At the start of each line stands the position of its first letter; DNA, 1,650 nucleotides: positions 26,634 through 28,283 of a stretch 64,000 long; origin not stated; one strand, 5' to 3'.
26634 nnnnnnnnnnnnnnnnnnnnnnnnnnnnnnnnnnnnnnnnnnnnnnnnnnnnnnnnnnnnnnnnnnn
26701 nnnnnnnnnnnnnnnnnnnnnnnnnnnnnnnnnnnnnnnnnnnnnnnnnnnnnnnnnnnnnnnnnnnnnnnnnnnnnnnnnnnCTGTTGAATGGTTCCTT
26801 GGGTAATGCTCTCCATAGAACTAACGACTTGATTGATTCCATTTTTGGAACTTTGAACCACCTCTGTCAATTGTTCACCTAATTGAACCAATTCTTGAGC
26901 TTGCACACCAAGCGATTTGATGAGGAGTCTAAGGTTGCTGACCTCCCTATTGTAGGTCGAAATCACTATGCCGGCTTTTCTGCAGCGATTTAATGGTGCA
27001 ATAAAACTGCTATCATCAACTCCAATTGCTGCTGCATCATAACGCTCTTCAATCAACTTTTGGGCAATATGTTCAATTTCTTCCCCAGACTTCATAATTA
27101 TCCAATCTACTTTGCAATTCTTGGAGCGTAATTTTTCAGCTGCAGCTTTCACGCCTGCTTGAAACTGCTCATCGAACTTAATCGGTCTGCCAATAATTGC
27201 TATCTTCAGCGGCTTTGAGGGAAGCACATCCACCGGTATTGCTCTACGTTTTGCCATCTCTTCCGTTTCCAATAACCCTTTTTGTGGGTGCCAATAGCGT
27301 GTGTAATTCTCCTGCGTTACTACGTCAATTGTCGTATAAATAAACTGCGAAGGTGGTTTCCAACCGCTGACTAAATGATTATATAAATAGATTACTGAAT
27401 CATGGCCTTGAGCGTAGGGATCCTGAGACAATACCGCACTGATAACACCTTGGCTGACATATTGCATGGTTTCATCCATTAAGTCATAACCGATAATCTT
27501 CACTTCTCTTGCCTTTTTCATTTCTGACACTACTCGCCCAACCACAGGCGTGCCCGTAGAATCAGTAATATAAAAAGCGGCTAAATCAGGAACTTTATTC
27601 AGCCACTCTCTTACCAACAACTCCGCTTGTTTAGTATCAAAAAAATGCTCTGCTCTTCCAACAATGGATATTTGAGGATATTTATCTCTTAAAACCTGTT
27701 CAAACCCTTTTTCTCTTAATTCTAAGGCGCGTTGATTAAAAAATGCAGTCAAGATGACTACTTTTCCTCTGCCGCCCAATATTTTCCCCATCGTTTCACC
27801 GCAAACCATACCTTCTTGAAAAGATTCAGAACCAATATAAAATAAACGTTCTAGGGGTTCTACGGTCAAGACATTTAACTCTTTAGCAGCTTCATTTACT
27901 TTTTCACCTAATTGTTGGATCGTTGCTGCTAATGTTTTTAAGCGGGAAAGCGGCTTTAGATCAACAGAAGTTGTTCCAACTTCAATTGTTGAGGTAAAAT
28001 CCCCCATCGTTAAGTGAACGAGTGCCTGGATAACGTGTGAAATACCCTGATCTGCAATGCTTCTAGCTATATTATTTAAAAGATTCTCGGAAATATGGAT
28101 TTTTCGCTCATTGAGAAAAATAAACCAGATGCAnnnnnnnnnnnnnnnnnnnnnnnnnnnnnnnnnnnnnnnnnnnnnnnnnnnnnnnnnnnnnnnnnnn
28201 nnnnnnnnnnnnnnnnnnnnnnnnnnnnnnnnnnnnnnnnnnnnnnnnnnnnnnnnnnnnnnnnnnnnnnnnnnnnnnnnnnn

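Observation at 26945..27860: Chemoreceptor with a circularly permuted sugar-binding protein inserted in its cytoplasmic signalling path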

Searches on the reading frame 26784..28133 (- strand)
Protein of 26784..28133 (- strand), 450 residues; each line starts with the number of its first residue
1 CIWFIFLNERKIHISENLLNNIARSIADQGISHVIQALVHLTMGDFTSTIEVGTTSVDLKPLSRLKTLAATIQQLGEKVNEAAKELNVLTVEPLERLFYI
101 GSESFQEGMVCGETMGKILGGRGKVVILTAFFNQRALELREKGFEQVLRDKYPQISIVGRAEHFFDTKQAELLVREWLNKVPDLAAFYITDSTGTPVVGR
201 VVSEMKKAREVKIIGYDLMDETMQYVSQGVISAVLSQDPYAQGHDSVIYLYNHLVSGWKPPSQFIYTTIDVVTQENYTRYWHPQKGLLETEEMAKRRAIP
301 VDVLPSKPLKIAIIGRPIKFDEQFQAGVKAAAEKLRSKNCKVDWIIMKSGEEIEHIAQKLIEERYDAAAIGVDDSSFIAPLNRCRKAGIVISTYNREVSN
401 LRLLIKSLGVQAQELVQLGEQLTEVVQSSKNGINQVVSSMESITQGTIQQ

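Call 8: find_homologous_proteins(query=window:26784-28133:-, max_evalue=0.00001)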
Query seq(450 aa) (450 aa): 21 proteins with E <= 0.00001 among 8000 candidates.
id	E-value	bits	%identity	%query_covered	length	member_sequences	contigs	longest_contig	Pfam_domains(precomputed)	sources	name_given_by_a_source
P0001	1.1e-155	537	100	56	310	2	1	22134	PF13407.13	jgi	jgi:hypothetical protein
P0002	8.9e-85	304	42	87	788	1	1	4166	PF00015.27,PF13407.13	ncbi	-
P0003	9.5e-85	304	42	87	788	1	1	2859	PF00015.27,PF13407.13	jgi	-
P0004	2.1e-83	299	38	89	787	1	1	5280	PF00015.27,PF13377.13,PF13407.13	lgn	-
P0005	7.6e-81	291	35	64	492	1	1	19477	PF13407.13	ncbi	ncbi:MAG: hypothetical protein DWQ04_27610, partial [Chloroflexi bacterium]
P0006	2.0e-79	286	37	81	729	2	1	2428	PF00015.27,PF13407.13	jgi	jgi:methyl-accepting chemotaxis protein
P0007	1.3e-76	277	37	94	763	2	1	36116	PF00015.27,PF00532.28,PF13407.13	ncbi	ncbi:MAG: hypothetical protein Kow00109_07400 [Acidobacteriota bacterium]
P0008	7.0e-74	268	35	95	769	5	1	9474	PF00015.27,PF13407.13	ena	-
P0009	5.1e-73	265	34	97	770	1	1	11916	PF00015.27,PF13407.13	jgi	jgi:methyl-accepting chemotaxis protein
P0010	3.2e-70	256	34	99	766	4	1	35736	PF00015.27,PF13407.13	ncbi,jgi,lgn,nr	ncbi:MAG: hypothetical protein EHM23_03585 [Acidobacteria bacterium]|nr:MAG: hypothetical protein EH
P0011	4.1e-59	219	32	92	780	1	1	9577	PF00015.27,PF13407.13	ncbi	-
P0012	3.0e-54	203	36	75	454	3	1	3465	PF13407.13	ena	-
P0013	5.2e-53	199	43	44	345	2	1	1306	PF00532.28,PF13407.13,PF13458.13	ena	-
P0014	1.1e-47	182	37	42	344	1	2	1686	PF13407.13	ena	-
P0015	1.6e-47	181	41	41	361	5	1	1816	PF13407.13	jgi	jgi:ABC-type sugar transport system substrate-binding protein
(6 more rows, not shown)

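Call 22: find_related_loci(query=A2, collection=genome_contigs, flank=8000)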
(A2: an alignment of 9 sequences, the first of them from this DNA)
Query A2 (429 aa) in genome_contigs; peptide patterns used: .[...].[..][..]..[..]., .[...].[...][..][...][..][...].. (x = any residue, [..] = any of these).
315 stretches matched a pattern; 240 encode a relative of the query (tblastn E <= 1e-3); the best 80 are kept; 80 distinct loci.
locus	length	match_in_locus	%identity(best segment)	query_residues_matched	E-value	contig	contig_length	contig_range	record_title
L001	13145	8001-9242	40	22-428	4e-98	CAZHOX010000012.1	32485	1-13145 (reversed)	MAG TPA_asm: uncultured Anaerolinea sp. isolate binchicken_co197_320 genome assembly, contig: NODE_1668_length_32485_cov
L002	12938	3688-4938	37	19-429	3e-95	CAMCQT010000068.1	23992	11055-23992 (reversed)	MAG: Brevefilum fermentans isolate MiH-22jul19-346 genome assembly, contig: MiH-22jul19-C3879, whole genome shotgun sequ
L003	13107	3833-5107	38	4-419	5e-92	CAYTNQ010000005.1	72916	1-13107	MAG TPA_asm: uncultured Anaerolineales bacterium isolate binchicken_co294_35 genome assembly, contig: NODE_638_length_72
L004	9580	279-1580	37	3-428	8e-92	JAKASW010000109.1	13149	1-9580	MAG: Bacteroidetes bacterium isolate YP1.bin85 NODE_3821_length_13149_cov_1.241745, whole genome shotgun sequence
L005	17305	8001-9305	37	4-429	3e-91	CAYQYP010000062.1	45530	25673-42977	MAG TPA_asm: uncultured Acidobacteriota bacterium isolate binchicken_co216_114 genome assembly, contig: k141_1600011, wh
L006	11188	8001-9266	35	4-420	6e-91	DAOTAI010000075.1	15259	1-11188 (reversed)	MAG TPA_asm: Acidobacteriota bacterium isolate AMR_MDS_2037 NODE_3260_length_15259_cov_4.493225, whole genome shotgun se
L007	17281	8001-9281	37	2-420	1e-90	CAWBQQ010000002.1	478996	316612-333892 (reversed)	MAG: uncultured Bacteroidetes bacterium isolate MFD01828.bin.1.43 genome assembly, contig: contig_39638, whole genome sh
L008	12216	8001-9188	40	22-412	6e-91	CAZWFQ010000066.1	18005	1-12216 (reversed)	MAG TPA_asm: uncultured Anaerolineaceae bacterium isolate SRP192927_co7_404 genome assembly, contig: NODE_5694_length_18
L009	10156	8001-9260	38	3-414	3e-90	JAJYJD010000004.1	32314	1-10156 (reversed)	MAG: Bacteroidetes bacterium isolate DBS2-1.bin144 NODE_2298_length_32314_cov_2.424053, whole genome shotgun sequence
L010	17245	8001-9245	39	9-414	2e-90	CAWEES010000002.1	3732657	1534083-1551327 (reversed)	MAG: uncultured Bacteroidetes bacterium isolate MFD01188.bin.1.46 genome assembly, contig: contig_4108, whole genome sho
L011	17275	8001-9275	37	4-429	2e-90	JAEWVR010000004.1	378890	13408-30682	MAG: Fibrobacteres bacterium isolate OH_SDB_7 k127_751025, whole genome shotgun sequence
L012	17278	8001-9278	37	3-420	1e-89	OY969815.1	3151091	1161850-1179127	MAG: uncultured Bacteroidetes bacterium isolate MFD01188.bin.c.1 genome assembly, chromosome: 1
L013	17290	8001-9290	38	8-425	1e-89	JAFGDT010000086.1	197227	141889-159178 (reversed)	MAG: bacterium isolate Zod_Metabat.1186 k87_7705748, whole genome shotgun sequence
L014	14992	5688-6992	35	2-428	2e-89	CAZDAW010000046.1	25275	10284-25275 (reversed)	MAG TPA_asm: uncultured Anaerolineaceae bacterium isolate SRP167436_co1_201 genome assembly, contig: NODE_2914_length_25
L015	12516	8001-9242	38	9-414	4e-89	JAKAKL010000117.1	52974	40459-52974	MAG: Bacteroidetes bacterium isolate WY4.bin70 NODE_685_length_52974_cov_2.207202, whole genome shotgun sequence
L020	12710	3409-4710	35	3-428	2e-87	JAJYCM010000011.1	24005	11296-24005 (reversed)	MAG: Bacteroidetes bacterium isolate BP9.bin49 NODE_3658_length_24005_cov_2.257099, whole genome shotgun sequence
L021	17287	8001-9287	37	9-429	6e-87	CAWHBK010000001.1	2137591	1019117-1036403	MAG: uncultured Chloroflexia bacterium isolate MFD00905.bin.2.32 genome assembly, contig: contig_11661, whole genome sho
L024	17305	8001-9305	37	4-429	4e-86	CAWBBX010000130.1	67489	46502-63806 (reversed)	MAG: uncultured Bacteroidetes bacterium isolate MFD02923.bin.2.13 genome assembly, contig: contig_58170, whole genome sh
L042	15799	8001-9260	36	3-414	2e-83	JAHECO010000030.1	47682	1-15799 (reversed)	MAG: Candidatus Kryptoniota bacterium isolate Ww171 NODE_1105_length_47682_cov_4.156725, whole genome shotgun sequence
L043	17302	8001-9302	37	3-428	2e-83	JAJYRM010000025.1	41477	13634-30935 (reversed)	MAG: Bacteroidetes bacterium isolate DX1.bin11 NODE_1247_length_41477_cov_5.083700, whole genome shotgun sequence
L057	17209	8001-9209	36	29-428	3e-80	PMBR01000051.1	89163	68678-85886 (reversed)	MAG: Chloroflexi bacterium isolate fen_1066 73.20120700_E3M.37_contig_39765, whole genome shotgun sequence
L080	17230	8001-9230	34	26-429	5e-77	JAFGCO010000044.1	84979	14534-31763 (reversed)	MAG: bacterium isolate Zod_Metabat.1116 k87_8877807, whole genome shotgun sequence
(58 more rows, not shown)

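Call 23: predict_structure(alignment_id=A2)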
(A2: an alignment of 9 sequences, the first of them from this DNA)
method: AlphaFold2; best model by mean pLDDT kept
length: 429 residues; sequences in the alignment: 9
mean_pLDDT: 80.4   pTM: 0.73
mean pLDDT of the five models: 80.4, 80.4, 78.9, 78.5, 77.6
residues with pLDDT >= 90: 191; 70-90: 97; 50-70: 128; < 50: 13
segments of 3 or more residues with pLDDT < 50: 29-33, 425-429
pLDDT, mean of each block of 10 residues (from residue 1): 62 63 53 52 58 64 64 62 86 94 97 74 83 96 87 90 95 91 95 94 88 95 91 97 86 91 91 89 93 94 77 95 94 80 95 85 85 91 55 57 60 61 46
secondary structure, 60 per line:
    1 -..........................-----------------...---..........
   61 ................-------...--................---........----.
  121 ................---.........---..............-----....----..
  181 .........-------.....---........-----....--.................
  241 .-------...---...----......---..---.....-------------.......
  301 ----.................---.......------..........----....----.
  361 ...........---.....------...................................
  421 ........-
elements in order: H2-27 H51-76 E84-86 H89-104 E108-115 H120-136 E140-148 H152-165 E171-174 H179-189 E197-201 H205-212 E218-221 H224-241 E249-251 E255-257 H262-265 H276-280 E294-300 H305-321 E325-331 H338-347 E352-355 H360-371 E375-379 H386-428

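Call 27: fold_search(model_id=the predicted structure, library=pdb)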
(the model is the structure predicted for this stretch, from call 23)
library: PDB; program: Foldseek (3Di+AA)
matches with E <= 10: 1879; with E <= 0.001: 401
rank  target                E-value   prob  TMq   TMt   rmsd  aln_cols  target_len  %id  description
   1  2h3h_A                2.5e-13  1.00  0.38  0.51  15.7       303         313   25  Crystal structure of the liganded form of Thermotoga maritima glucose binding protein (released 2007-05-22)
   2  3g1w_B                4.7e-13  1.00  0.42  0.61  13.5       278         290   21  Crystal structure of sugar ABC transporter (sugar-binding protein) from Bacillus halodurans (released 2009-02-17)
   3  2qvc_A                5.2e-13  1.00  0.40  0.55  13.0       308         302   27  Crystal structure of a periplasmic sugar ABC transporter from Thermotoga maritima (released 2007-08-28)
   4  3c6q_A                1.4e-12  1.00  0.41  0.57  15.0       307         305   25  Apo and ligand-bound form of a thermophilic glucose/xylose binding protein (released 2008-02-26)
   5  6sw4_A                2.9e-12  1.00  0.40  0.58   3.1       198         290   26  The structure of AraP, an arabinose binding protein from Geobacillus stearothermophilus (released 2020-10-14)
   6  2h3h_B                3.2e-12  1.00  0.38  0.52   4.7       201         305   34  Crystal structure of the liganded form of Thermotoga maritima glucose binding protein (released 2007-05-22)
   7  3g1w_A                5.5e-12  1.00  0.40  0.58  15.9       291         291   21  Crystal structure of sugar ABC transporter (sugar-binding protein) from Bacillus halodurans (released 2009-02-17)
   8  5hqj                  8.0e-12  1.00  0.40  0.57   5.5       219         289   26  Crystal structure of ABC transporter Solute Binding Protein B1G1H7 from Burkholderia graminis C4D1M, target EFI-511179,  (released 2016-03-02)
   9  6sw4_B                1.0e-11  1.00  0.41  0.58   3.4       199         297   25  The structure of AraP, an arabinose binding protein from Geobacillus stearothermophilus (released 2020-10-14)
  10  6gq0                  1.2e-11  1.00  0.40  0.59  14.2       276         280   21  Crystal structure of GanP, a glucose-galactose binding protein from Geobacillus stearothermophilus (released 2019-06-19)
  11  6guq                  2.6e-11  1.00  0.39  0.58  14.3       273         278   23  Crystal structure of GanP, a glucose-galactose binding protein from Geobacillus stearothermophilus, in complex with gluc (released 2019-07-03)
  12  5hsg                  4.0e-11  1.00  0.41  0.61  11.4       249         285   22  Crystal structure of an ABC transporter Solute Binding Protein from Klebsiella pneumoniae (KPN_01730, target EFI-511059) (released 2016-03-02)
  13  4ry0                  4.5e-11  1.00  0.36  0.53   3.5       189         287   17  Crystal structure of ribose transporter solute binding protein RHE_PF00037 from Rhizobium etli CFN 42, TARGET EFI-511357 (released 2014-12-24)
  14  5er3                  8.0e-11  1.00  0.44  0.58   8.3       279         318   21  Crystal structure of ABC transporter system solute-binding protein from Rhodopirellula baltica SH 1 (released 2015-11-25)
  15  6gt9_A                8.0e-11  1.00  0.39  0.57  13.4       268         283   22  Crystal structure of GanP, a glucose-galactose binding protein from Geobacillus stearothermophilus, in complex with ga (released 2019-06-26)
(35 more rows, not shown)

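Call 28: search_protein_representatives(alignment_id=A2)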
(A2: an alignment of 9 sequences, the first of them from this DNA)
Query: 9 sequences, 437 profile positions. Proteins with E-value up to 0.001 (for the whole library): 14489; up to 1e-10: 5950; up to 1e-30: 533. The best 150 are listed.
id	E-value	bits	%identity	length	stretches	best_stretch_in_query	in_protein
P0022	2.8e-180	616.4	-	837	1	3-437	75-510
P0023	2.5e-177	606.7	-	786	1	2-428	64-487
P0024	1.9e-164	564.2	-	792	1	2-436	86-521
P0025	7.1e-163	559.1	-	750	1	4-436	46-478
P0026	1.1e-162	558.4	-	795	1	2-436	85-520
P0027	1.3e-159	548.3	-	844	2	6-435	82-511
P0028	1.0e-158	545.3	-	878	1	3-437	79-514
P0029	1.0e-157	542.1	-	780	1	4-436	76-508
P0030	1.0e-155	535.4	-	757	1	3-437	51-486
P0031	2.8e-153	527.4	-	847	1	8-433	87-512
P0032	6.2e-153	526.3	-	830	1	9-427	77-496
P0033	1.8e-151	521.5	-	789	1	3-437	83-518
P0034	6.1e-151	519.7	-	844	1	3-436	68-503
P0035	1.1e-150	518.8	-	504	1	9-421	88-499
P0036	9.9e-150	515.7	-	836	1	3-436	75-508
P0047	2.7e-141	487.9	-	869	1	3-437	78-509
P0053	1.4e-137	475.7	-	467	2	152-391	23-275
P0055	5.4e-136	470.5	-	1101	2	13-437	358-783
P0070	2.8e-127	441.8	-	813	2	132-429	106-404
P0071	1.5e-126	439.4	-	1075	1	3-416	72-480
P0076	1.2e-123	429.7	-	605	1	10-421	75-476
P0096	5.2e-113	394.7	-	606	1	8-433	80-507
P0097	8.1e-113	394.1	-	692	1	3-420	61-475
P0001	8.1e-97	341.4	-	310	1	2-235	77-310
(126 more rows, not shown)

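Call 33: search_protein_families(library=pfam, proteins=[P0055, P0070, P0071, P0097, P0076, P0096, P0028, P0047, P0053, P0005], max_evalue=0.001)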
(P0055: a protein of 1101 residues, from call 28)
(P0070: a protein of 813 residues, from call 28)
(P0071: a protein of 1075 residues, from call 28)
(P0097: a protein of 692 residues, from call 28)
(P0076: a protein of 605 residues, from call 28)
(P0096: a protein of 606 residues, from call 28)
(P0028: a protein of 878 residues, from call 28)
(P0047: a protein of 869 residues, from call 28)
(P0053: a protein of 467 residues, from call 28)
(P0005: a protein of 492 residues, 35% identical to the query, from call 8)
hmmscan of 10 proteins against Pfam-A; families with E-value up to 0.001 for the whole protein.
P0055 (1101 aa): 4 families
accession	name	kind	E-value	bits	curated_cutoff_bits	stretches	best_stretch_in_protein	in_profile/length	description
PF00015.26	MCPsignal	-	2e-39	135.6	34.6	1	846-1027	4-171/172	Methyl-accepting chemotaxis protein (MCP) signalling domain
PF13407.12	Peripla_BP_4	-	4.2e-34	118.7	35.1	2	421-585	90-255/258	Periplasmic binding protein domain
PF20969.2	MASE11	-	1.1e-11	45.4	27.3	1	16-146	2-131/168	MASE11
PF08447.18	PAS_3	-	0.00044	20.9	25.6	1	228-309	2-83/89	PAS fold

P0070 (813 aa): 2 families
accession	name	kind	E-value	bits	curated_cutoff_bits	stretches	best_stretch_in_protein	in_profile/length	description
PF07228.17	SpoIIE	-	7.1e-25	88.5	25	1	611-813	2-191/192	Stage II sporulation protein E (SpoIIE)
PF13407.12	Peripla_BP_4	-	3e-23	83.1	35.1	2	105-206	145-247/258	Periplasmic binding protein domain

P0071 (1075 aa): 6 families
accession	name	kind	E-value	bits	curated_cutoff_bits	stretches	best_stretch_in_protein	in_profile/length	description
PF13407.12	Peripla_BP_4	-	2.9e-38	132.3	35.1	2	149-300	94-247/258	Periplasmic binding protein domain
PF02518.31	HATPase_c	-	3e-26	92.5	26.4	1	584-695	1-109/111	Histidine kinase-, DNA gyrase B-, and HSP90-like ATPase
PF00072.30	Response_reg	-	1.7e-23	83.3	30.2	1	842-952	1-106/111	Response regulator receiver domain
PF12833.13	HTH_18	-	1.9e-23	83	33.6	1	994-1071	1-79/80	Helix-turn-helix domain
PF00165.29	HTH_AraC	-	1.1e-19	70.5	26.6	2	1038-1071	10-42/42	Bacterial regulatory helix-turn-helix proteins, AraC family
PF00512.31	HisKA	-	2.6e-13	50.2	26.9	1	475-538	9-66/66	His Kinase A (phospho-acceptor) domain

P0097 (692 aa): 3 families
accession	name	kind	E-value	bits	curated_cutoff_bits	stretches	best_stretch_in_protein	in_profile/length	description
PF00990.26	GGDEF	-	4.1e-41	140.9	23.8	1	474-632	1-160/161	Diguanylate cyclase, GGDEF domain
PF13407.12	Peripla_BP_4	-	1e-30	107.6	35.1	2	136-290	92-247/258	Periplasmic binding protein domain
PF13377.12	Peripla_BP_3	-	4.4e-06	27.3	26.5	1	179-318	25-165/167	Periplasmic binding protein-like domain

P0076 (605 aa): 4 families
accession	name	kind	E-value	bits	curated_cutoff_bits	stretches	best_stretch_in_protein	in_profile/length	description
PF13407.12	Peripla_BP_4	-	1.3e-29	104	35.1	1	141-302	90-252/258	Periplasmic binding protein domain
PF12833.13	HTH_18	-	6e-20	71.8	33.6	1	522-598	2-79/80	Helix-turn-helix domain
PF00165.29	HTH_AraC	-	1.3e-15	57.5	26.6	1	561-596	2-40/42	Bacterial regulatory helix-turn-helix proteins, AraC family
PF07332.16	Phage_holin_3_6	-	0.00036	21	28.4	1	16-82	47-113/116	Putative Actinobacterial Holin-X, holin superfamily III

P0096 (606 aa): 2 families
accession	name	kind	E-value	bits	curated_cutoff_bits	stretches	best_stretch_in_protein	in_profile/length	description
PF13407.12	Peripla_BP_4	-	4.5e-40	138.3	35.1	2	144-311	87-254/258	Periplasmic binding protein domain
PF00532.27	Peripla_BP_1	-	0.00026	21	22.2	1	180-270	123-209/281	Periplasmic binding proteins and sugar binding domain of LacI family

P0028 (878 aa): 2 families
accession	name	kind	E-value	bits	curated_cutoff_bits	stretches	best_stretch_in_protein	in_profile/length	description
PF00015.26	MCPsignal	-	5e-42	144.1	34.6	1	579-759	3-169/172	Methyl-accepting chemotaxis protein (MCP) signalling domain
PF13407.12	Peripla_BP_4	-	1.9e-40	139.5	35.1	2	153-316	91-255/258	Periplasmic binding protein domain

P0047 (869 aa): 2 families
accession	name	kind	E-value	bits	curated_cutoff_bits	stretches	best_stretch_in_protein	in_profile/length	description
PF13407.12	Peripla_BP_4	-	2e-37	129.6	35.1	2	154-314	91-254/258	Periplasmic binding protein domain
PF00015.26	MCPsignal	-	3.4e-36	125.1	34.6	1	575-756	4-171/172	Methyl-accepting chemotaxis protein (MCP) signalling domain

P0053 (467 aa): 1 family
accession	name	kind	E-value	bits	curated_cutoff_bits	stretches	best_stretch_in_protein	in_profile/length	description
PF13407.12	Peripla_BP_4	-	1.6e-72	244.6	35.1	2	190-431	8-247/258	Periplasmic binding protein domain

P0005 (492 aa): 1 family
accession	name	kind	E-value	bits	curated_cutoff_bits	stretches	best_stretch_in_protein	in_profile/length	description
PF13407.12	Peripla_BP_4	-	1.8e-79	267.4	35.1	2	215-455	8-246/258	Periplasmic binding protein domain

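Call 34: search_protein_families(library=pfam, alignment_id=A2, max_evalue=0.1)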
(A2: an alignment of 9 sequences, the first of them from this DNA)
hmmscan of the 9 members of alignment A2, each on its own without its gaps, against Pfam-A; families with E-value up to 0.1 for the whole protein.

A. member 1, seq(429 aa): 3 families
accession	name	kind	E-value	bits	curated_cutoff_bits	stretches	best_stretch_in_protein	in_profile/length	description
PF13407.12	Peripla_BP_4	-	1.3e-34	120.4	35.1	2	80-239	94-254/258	Periplasmic binding protein domain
PF03808.19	Glyco_tran_WecG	-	0.011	16.1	27.4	0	129-161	59-91/168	Glycosyl transferase WecG/TagA/CpsF family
PF06738.18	ThrE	-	0.073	13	26.3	0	14-79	35-104/241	Putative threonine/serine exporter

B. families by the number of members that match (of 9 scanned): 5 families
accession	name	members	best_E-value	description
PF13407.12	Peripla_BP_4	9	6.3e-45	Periplasmic binding protein domain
PF00532.27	Peripla_BP_1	2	1e-06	Periplasmic binding proteins and sugar binding domain of LacI family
PF13377.12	Peripla_BP_3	2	1.1e-06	Periplasmic binding protein-like domain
PF03808.19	Glyco_tran_WecG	1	0.011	Glycosyl transferase WecG/TagA/CpsF family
PF06738.18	ThrE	1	0.073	Putative threonine/serine exporter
